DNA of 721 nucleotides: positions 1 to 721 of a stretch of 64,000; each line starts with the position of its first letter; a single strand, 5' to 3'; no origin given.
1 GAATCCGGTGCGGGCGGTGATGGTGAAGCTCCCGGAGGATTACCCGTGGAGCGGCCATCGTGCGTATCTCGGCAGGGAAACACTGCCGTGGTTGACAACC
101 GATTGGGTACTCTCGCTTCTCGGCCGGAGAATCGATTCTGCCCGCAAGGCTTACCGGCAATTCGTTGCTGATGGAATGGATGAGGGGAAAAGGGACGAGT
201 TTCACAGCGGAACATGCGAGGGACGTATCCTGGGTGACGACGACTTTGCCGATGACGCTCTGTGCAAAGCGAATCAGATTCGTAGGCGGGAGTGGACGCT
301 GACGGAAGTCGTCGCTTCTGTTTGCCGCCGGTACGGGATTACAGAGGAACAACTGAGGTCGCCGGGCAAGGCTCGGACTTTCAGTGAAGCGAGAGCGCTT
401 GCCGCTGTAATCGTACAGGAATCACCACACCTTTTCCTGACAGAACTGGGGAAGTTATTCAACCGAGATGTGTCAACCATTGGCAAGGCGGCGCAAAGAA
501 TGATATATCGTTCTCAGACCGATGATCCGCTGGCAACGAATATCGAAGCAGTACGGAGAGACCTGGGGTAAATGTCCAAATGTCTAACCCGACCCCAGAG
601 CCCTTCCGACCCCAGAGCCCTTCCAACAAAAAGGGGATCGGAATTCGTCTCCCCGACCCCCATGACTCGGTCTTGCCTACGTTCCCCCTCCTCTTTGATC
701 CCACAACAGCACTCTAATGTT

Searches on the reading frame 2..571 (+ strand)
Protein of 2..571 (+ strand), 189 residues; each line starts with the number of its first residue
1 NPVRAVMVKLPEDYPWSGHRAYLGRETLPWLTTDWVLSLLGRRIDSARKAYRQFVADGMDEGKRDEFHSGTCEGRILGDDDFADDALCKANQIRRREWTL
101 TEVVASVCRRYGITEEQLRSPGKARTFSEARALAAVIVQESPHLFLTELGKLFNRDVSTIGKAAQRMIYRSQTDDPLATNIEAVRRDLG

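Call 89: search_protein_families(library=ncbifam, max_evalue=0.01, proteins=[window:2-571:+])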
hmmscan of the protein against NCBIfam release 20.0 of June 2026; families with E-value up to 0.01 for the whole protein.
window:2-571:+ (189 aa): 3 families
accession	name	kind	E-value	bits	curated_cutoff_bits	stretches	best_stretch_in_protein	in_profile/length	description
TIGR00362.1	DnaA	equivalog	3.5e-12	46.1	343.9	1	81-187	329-436/437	chromosomal replication initiator protein DnaA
NF001154.0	PRK00149.3-3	equivalog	5.7e-08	32.1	410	1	95-185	363-455/462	chromosomal replication initiator protein DnaA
NF009087.0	PRK12422.1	equivalog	0.00014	21.2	657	1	98-164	352-418/455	chromosomal replication initiator protein DnaA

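Call 90: search_protein_families(library=pfam, max_evalue=0.01, proteins=[window:2-571:+])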
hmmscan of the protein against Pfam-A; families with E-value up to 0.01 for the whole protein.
window:2-571:+ (189 aa): 1 family
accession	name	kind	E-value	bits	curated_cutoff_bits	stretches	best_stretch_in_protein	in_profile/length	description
PF08299.17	Bac_DnaA_C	-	1.2e-10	41.7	31.5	1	102-165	3-67/69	Bacterial dnaA protein helix-turn-helix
